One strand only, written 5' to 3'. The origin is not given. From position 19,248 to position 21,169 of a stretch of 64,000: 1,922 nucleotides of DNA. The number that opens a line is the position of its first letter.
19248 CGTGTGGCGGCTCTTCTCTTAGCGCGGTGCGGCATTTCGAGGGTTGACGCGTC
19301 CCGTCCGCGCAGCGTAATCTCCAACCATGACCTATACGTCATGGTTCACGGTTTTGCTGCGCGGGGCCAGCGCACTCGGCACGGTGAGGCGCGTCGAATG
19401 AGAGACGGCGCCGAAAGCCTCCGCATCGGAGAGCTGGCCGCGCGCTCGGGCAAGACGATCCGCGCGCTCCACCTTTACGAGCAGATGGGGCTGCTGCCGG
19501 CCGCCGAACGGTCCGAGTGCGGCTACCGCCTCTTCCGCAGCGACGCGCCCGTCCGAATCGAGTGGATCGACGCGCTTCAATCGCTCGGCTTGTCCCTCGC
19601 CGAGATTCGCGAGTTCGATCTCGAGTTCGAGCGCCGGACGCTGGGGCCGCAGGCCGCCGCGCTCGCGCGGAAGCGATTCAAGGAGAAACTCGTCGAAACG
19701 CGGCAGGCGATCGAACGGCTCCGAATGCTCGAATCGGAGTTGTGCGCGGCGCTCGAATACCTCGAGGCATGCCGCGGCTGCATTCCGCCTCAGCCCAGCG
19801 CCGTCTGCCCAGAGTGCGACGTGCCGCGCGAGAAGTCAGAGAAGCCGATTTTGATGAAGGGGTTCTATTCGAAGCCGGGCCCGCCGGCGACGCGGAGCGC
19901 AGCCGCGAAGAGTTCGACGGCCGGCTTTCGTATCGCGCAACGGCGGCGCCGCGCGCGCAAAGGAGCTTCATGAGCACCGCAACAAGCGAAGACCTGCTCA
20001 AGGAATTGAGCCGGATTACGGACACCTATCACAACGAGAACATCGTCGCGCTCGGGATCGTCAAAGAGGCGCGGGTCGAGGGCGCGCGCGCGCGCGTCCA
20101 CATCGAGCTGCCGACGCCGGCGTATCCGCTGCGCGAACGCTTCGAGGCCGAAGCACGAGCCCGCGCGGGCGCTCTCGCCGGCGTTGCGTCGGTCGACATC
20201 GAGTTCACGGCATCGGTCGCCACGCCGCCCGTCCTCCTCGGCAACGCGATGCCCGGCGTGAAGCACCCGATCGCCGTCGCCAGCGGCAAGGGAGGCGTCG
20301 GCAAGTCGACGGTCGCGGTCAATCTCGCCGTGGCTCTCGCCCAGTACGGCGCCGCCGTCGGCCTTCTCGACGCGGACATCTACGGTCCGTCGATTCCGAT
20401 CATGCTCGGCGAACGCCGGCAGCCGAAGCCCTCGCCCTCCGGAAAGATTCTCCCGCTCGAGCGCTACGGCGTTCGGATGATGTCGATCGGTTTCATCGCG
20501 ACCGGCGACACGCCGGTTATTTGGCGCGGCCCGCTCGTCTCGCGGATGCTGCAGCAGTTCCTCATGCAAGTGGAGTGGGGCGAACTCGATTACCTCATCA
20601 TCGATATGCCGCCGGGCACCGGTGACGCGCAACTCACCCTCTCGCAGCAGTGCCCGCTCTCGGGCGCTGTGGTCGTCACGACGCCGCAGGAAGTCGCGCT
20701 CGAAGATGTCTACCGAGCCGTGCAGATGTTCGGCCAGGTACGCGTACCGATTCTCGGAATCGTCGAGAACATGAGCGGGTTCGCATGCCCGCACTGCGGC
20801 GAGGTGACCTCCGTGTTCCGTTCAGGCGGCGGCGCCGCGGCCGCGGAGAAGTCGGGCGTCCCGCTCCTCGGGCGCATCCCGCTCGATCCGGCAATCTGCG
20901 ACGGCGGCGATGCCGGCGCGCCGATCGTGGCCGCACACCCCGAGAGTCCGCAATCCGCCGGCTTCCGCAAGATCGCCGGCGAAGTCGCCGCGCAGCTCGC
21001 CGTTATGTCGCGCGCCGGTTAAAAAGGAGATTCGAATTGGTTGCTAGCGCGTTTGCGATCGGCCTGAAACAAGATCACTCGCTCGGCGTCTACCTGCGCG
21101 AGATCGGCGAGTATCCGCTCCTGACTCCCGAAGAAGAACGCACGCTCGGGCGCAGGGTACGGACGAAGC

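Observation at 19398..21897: MerR-like regulator with 5-Cys C-terminus, translationally coupled to the Fe-S carrier ApbC/Mrp and followed by a sigma-70 factor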

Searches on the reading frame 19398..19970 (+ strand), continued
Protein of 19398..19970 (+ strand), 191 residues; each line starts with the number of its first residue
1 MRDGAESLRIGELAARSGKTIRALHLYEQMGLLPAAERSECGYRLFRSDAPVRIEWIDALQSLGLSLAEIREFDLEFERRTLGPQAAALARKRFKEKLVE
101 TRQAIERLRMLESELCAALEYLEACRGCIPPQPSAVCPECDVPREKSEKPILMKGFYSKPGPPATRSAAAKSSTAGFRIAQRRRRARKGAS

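Call 46: search_solved_structures(query=A2, max_evalue=0.001, show_alignments=3)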
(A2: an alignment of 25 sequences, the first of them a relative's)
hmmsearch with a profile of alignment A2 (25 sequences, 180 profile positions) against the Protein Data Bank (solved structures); distinct sequences matched with E-value up to 0.001: 36.
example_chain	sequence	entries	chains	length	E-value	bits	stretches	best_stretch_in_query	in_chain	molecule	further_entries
4ua1_A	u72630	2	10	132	8.5e-19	70.8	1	24-132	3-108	Regulatory protein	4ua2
5gpe_A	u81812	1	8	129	1.4e-15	60.3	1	24-133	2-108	Transcriptional regulator, MerR-family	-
6jgf_A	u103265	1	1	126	1e-14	57.5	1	24-133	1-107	CadR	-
6jgv_A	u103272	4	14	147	1e-14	57.5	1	24-139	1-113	CadR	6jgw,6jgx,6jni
6jyw_A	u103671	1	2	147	1.6e-14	56.9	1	24-138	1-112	CadR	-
6ldi_G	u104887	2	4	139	2.9e-14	56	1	23-133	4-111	HTH-type transcriptional regulator CueR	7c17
5crl_A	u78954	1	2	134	3.3e-14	55.9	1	18-133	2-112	Mercuric resistance operon regulatory protein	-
6xh7_G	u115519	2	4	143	6.1e-14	55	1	25-141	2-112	HTH-type transcriptional regulator CueR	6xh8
1q05_A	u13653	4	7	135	6.5e-14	54.9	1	25-133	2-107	Transcriptional regulator cueR | HTH-type transcriptional regulator CueR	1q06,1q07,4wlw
4wls_A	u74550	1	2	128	1.3e-13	53.9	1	25-132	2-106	HTH-type transcriptional regulator CueR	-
1jbg_A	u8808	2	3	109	2e-13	53.3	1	25-123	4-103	transcription activator of multidrug-efflux transporter genes mta | transcription activator MtaN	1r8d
3hh0_A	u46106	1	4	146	2.2e-13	53.2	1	26-110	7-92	Transcriptional regulator, MerR family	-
2vz4_A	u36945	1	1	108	4.2e-13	52.2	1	25-99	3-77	HTH-TYPE TRANSCRIPTIONAL ACTIVATOR TIPA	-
3qao_A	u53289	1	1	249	1.7e-10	43.8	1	22-92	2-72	MerR-like transcriptional regulator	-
2zhg_A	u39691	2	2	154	2.7e-10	43.1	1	21-132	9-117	Redox-sensitive transcriptional activator soxR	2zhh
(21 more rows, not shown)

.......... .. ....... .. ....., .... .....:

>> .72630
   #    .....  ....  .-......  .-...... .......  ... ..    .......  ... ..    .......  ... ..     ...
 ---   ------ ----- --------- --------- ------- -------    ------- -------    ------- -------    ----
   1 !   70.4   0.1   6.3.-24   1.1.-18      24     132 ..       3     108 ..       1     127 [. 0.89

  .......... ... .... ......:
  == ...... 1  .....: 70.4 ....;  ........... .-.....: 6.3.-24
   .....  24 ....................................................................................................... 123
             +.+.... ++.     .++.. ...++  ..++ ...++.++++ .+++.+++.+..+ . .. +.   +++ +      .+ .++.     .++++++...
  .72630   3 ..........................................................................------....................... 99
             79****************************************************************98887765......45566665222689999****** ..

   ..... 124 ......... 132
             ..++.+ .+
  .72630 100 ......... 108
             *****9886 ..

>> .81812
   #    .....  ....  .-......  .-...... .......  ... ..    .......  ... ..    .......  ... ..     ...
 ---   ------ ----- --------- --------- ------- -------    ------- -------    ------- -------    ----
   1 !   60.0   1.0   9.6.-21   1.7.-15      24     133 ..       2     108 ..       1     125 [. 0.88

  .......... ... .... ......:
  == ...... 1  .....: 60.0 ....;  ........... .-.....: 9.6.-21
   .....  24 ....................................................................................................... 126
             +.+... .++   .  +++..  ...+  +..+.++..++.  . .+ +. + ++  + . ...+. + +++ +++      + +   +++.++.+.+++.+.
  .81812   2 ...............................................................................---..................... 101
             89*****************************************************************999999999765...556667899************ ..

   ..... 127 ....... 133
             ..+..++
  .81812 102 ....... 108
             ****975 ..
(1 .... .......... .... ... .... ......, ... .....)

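Call 48: fold_search(model_id=the predicted structure, library=pdb)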
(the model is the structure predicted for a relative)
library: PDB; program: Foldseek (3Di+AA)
matches with E <= 10: 676; with E <= 0.001: 54
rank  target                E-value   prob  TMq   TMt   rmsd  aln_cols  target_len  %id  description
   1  3hh0_A                7.3e-06  1.00  0.46  0.61   3.9       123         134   24  Crystal structure of a transcriptional regulator, MerR family from Bacillus cereus (released 2009-05-26)
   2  2zhg_A                9.9e-06  1.00  0.44  0.66   5.4       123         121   28  Crystal structure of SoxR in complex with DNA (released 2008-03-25)
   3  2zhh                  1.5e-05  1.00  0.44  0.66   4.4       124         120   28  Crystal structure of SoxR (released 2008-03-25)
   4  5d8c_B                2.1e-05  1.00  0.40  0.55   5.2       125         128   21  Crystal structure of HiNmlR, a MerR family regulator lacking the sensor domain, bound to promoter DNA (released 2016-06-29)
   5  1r8d_B                2.2e-05  1.00  0.42  0.67   3.5       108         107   26  Crystal Structure of MtaN Bound to DNA (released 2004-08-17)
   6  5d8c_A                2.5e-05  1.00  0.48  0.67   3.5       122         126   22  Crystal structure of HiNmlR, a MerR family regulator lacking the sensor domain, bound to promoter DNA (released 2016-06-29)
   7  3d6y_A                2.7e-05  1.00  0.50  0.35   2.7       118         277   19  Crystal structure of R275E mutant of BMRR bound to DNA and berberine (released 2008-08-26)
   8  1r8d_A                3.0e-05  1.00  0.36  0.60   5.7       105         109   26  Crystal Structure of MtaN Bound to DNA (released 2004-08-17)
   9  3d70_A                3.2e-05  1.00  0.49  0.35   2.9       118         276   19  Crystal structure of E253A mutant of BMRR bound to 22-bp oligonucleotide (released 2008-08-26)
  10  3hh0_C                3.4e-05  1.00  0.43  0.58   4.3       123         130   24  Crystal structure of a transcriptional regulator, MerR family from Bacillus cereus (released 2009-05-26)
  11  1q06_B                3.8e-05  1.00  0.53  0.77   4.5       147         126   24  Crystal structure of the Ag(I) form of E. coli CueR, a copper efflux regulator (released 2003-09-16)
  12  3d71_A                4.6e-05  1.00  0.50  0.35   2.9       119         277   18  Crystal structure of E253Q BMRR bound to 22 base pair promoter site (released 2008-08-26)
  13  6jni_C                4.6e-05  1.00  0.48  0.69   4.0       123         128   28  Crystal structure of the transcriptional regulator CadR from P. putida in complex with Zinc(II) and DNA (released 2019-09-25)
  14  3hh0_B                5.9e-05  1.00  0.45  0.60   4.4       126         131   25  Crystal structure of a transcriptional regulator, MerR family from Bacillus cereus (released 2009-05-26)
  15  5e01_B                6.7e-05  1.00  0.45  0.62   4.2       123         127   22  Crystal structure of HiNmlR, a MerR family regulator lacking the sensor domain, bound to palyndromic promoter DNA (released 2016-06-29)
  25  1q05_B                1.1e-04  1.00  0.53  0.76   4.5       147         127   24  Crystal structure of the Cu(I) form of E. coli CueR, a copper efflux regulator (released 2003-09-16)
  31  5gpe_D                1.6e-04  1.00  0.49  0.68   5.2       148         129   26  Crystal structure of the transcription regulator PbrR691 from Ralstonia metallidurans CH34 in complex with Lead(II) (released 2016-12-28)
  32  5gpe_C                1.8e-04  1.00  0.49  0.69   5.1       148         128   26  Crystal structure of the transcription regulator PbrR691 from Ralstonia metallidurans CH34 in complex with Lead(II) (released 2016-12-28)
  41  5gpe_F                2.9e-04  1.00  0.48  0.69   5.1       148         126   26  Crystal structure of the transcription regulator PbrR691 from Ralstonia metallidurans CH34 in complex with Lead(II) (released 2016-12-28)
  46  1q05_A                5.5e-04  1.00  0.50  0.74   3.3       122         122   29  Crystal structure of the Cu(I) form of E. coli CueR, a copper efflux regulator (released 2003-09-16)
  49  5gpe_B                7.0e-04  1.00  0.48  0.69   5.1       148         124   25  Crystal structure of the transcription regulator PbrR691 from Ralstonia metallidurans CH34 in complex with Lead(II) (released 2016-12-28)
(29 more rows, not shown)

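Call 49: search_protein_representatives(alignment_id=A2)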
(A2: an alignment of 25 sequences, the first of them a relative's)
Query: 25 sequences, 180 profile positions. Proteins with E-value up to 0.001 (for the whole library): 44658; up to 1e-10: 9293; up to 1e-30: 189. The best 150 are listed.
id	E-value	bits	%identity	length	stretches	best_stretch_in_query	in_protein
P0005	4.2e-72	257.6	-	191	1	17-178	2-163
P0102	2.3e-67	242.1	-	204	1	15-174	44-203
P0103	2.0e-62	226.0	-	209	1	11-173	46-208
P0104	1.6e-60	219.8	-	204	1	19-174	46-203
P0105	4.4e-60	218.4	-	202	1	14-176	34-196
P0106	6.4e-60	217.9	-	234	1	18-174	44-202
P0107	9.2e-60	217.4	-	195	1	12-174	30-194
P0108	1.2e-59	216.9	-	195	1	10-172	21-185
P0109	1.5e-59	216.7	-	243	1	19-175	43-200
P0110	1.6e-59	216.6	-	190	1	17-175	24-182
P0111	2.9e-59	215.8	-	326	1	12-174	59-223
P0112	1.1e-58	213.8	-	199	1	9-174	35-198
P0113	1.3e-58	213.7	-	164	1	19-175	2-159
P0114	1.2e-57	210.5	-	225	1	19-175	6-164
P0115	5.7e-57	208.3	-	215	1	21-165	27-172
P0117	2.7e-56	206.0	-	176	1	13-173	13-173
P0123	5.6e-55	201.8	-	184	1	15-175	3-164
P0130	1.3e-53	197.4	-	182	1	18-176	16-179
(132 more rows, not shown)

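Call 52: list_cluster_members(proteins=[P0102, P0103, P0105, P0107, P0110, P0113, P0117, P0123, P0130, P0002])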
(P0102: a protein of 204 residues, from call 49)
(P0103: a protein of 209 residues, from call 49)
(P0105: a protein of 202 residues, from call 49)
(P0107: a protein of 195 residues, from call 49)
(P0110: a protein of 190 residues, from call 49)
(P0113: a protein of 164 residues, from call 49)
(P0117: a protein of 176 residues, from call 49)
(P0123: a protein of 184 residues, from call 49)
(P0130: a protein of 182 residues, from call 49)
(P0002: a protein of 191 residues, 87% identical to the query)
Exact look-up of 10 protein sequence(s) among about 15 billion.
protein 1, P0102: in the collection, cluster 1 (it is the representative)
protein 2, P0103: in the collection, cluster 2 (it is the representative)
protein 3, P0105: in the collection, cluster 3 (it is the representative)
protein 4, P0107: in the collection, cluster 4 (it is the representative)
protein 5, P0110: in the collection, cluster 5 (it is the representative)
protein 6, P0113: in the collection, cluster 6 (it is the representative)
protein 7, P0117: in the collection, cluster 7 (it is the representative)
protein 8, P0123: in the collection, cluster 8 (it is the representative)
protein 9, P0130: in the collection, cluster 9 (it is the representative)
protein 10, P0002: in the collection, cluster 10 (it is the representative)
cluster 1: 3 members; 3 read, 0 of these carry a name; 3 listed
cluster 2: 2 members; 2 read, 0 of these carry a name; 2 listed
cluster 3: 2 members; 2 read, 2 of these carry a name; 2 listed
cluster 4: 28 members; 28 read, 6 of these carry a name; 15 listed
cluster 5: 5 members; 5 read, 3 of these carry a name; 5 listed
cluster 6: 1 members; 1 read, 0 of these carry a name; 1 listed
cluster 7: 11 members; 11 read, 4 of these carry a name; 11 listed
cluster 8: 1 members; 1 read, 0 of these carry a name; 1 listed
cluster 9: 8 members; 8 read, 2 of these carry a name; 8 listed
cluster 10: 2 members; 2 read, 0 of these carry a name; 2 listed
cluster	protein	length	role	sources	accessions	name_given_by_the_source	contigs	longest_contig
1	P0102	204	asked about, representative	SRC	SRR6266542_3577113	-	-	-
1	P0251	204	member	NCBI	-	-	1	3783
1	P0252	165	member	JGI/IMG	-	-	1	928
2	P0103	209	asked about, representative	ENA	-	-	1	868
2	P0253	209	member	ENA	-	-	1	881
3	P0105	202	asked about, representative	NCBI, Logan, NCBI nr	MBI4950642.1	MAG: MerR family transcriptional regulator [Myxococcales bacterium] | MerR family transcriptional regulator [Myxococcales bacterium]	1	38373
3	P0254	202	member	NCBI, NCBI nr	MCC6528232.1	MAG: MerR family transcriptional regulator [Polyangiaceae bacterium] | MerR family transcriptional regulator [Polyangiaceae bacterium]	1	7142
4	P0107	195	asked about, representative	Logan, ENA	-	-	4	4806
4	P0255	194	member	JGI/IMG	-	MerR family transcriptional regulator, copper efflux regulator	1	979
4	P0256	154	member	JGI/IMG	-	DNA-binding transcriptional MerR regulator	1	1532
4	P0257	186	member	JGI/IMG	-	MerR family copper efflux transcriptional regulator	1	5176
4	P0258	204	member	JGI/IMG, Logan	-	DNA-binding transcriptional MerR regulator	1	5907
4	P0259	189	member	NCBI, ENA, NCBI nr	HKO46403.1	MAG TPA: MerR family transcriptional regulator [Polyangiaceae bacterium] | MerR family transcriptional regulator [Polyangiaceae bacterium]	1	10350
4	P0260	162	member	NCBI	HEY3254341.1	MAG TPA: MerR family transcriptional regulator, partial [Polyangiaceae bacterium]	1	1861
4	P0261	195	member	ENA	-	-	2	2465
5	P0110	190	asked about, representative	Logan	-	-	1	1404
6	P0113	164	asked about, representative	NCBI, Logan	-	-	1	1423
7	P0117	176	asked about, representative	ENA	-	-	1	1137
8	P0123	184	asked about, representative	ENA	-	-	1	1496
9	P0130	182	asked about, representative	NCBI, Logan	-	-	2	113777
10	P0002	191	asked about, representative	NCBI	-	-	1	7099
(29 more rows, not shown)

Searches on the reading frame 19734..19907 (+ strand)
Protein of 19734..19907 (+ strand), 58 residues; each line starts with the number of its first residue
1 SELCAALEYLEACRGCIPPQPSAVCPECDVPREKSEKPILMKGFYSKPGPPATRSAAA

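Call 70: search_protein_families(library=pfam, proteins=[window:19734-19907:+], max_evalue=10)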
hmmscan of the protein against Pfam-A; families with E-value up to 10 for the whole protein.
seq(58 aa): 0 families

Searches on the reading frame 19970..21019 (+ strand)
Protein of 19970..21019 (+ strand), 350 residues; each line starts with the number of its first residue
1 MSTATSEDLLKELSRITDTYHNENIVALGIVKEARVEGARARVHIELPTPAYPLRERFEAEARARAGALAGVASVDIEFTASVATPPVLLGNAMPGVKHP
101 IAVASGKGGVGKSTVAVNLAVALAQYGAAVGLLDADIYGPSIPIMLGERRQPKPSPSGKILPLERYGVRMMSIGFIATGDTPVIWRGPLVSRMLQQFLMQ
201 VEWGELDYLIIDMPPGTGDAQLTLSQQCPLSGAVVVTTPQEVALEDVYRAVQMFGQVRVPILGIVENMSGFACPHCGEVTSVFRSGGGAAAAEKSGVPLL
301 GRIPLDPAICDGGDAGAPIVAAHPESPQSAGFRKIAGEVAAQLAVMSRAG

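Call 6: search_protein_families(library=pfam, proteins=[window:19970-21019:+], max_evalue=0.01)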
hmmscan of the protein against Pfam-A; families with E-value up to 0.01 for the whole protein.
window:19970-21019:+ (350 aa): 11 families
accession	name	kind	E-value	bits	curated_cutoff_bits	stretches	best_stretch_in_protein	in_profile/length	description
PF10609.15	ParA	-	2.6e-102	341.9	27.1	1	97-339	2-245/246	NUBPL iron-transfer P-loop NTPase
PF01656.29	CbiA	-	1.8e-13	51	25.4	1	101-269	1-83/125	CobQ/CobB/MinD/ParA nucleotide binding domain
PF01883.24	FeS_assembly_P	-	2e-11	44.4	23.5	1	7-76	2-72/73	Iron-sulfur cluster assembly protein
PF13614.12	AAA_31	-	8.1e-11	42.6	27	1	101-137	4-40/177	AAA domain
PF09140.17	MipZ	-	3.3e-08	33.6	20.7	1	99-154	1-56/262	ATPase MipZ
PF02374.21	ArsA_ATPase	-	1.6e-05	24.8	24.3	1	103-134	5-36/305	Anion-transporting ATPase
PF00142.24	Fer4_NifH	-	5.9e-05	23.1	25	1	105-141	6-42/271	4Fe-4S iron sulfur cluster binding proteins, NifH/frxC family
PF13481.12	AAA_25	-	0.0058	16.7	27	1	99-125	33-59/195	AAA domain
PF13500.12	AAA_26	-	0.0069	16.7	27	0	234-308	132-193/198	AAA domain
PF25199.1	nSTAND_NTPase5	-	0.0074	16.6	34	0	98-137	40-80/145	Novel STAND NTPase 5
PF07015.17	VirC1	-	0.0095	15.7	24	0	101-137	4-40/231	VirC1 protein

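Call 7: search_protein_families(library=ncbifam, proteins=[window:19970-21019:+], max_evalue=0.001)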
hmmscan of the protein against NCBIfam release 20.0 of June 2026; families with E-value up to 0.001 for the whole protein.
window:19970-21019:+ (350 aa): 19 families
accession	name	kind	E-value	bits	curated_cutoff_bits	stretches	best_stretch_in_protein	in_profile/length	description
NF008669.0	PRK11670.1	equivalog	2.4e-96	322.9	348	1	9-344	17-354/369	iron-sulfur cluster carrier protein ApbC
NF041136.1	MrpORP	equivalog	1.3e-91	307.7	450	1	97-342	4-251/365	iron-sulfur cluster carrier protein MrpORP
TIGR01969.1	minD_arch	subfamily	1.9e-24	86.3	201.75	2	101-146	3-48/251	cell division ATPase MinD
TIGR01968.1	minD_bact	equivalog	6.6e-16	58.4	212.9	1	101-147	4-50/261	septum site-determining protein MinD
TIGR01007.1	eps_fam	subfamily_domain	6.3e-12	45.5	108.05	1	101-145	20-64/204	polysaccharide biosynthesis tyrosine autokinase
NF041546.1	ParA_partition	equivalog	2e-11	43.8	180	1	101-136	2-37/203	ParA family partition ATPase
NF047398.1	AAA_KGGVGR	domain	6.6e-10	39.6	90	1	101-152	5-56/190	KGGVGR-motif variant AAA ATPase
TIGR03018.1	pepcterm_TyrKin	hypoth_equivalog_domain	1.1e-08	34.6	230.65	1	98-149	35-87/207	XrtA-associated tyrosine autokinase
TIGR03029.1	EpsG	equivalog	8.8e-08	31.6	313.8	1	99-267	104-273/274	chain length determinant protein tyrosine kinase EpsG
TIGR03371.1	cellulose_yhjQ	equivalog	1.4e-07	31.2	157.85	1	101-137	4-40/246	cellulose biosynthesis protein BcsQ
TIGR03815.1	CpaE_hom_Actino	equivalog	2.4e-06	27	154.45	1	100-148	113-161/340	septum site-determining protein Ssd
NF053622.1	ATPseBagAMYCTU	equivalog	7.1e-06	25.7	400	1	101-133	9-41/325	ATPase BagA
NF033200.1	F430_CfbC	exception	1.4e-05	24.6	402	1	105-137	6-38/260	Ni-sirohydrochlorin a,c-diamide reductive cyclase ATP-dependent reductase subunit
NF008079.0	PRK10818.1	equivalog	2.3e-05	23.9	508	1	101-148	5-52/270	septum site-determining protein MinD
TIGR04291.1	arsen_driv_ArsA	equivalog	4.4e-05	22.4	650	1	99-136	320-357/565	arsenical pump-driving ATPase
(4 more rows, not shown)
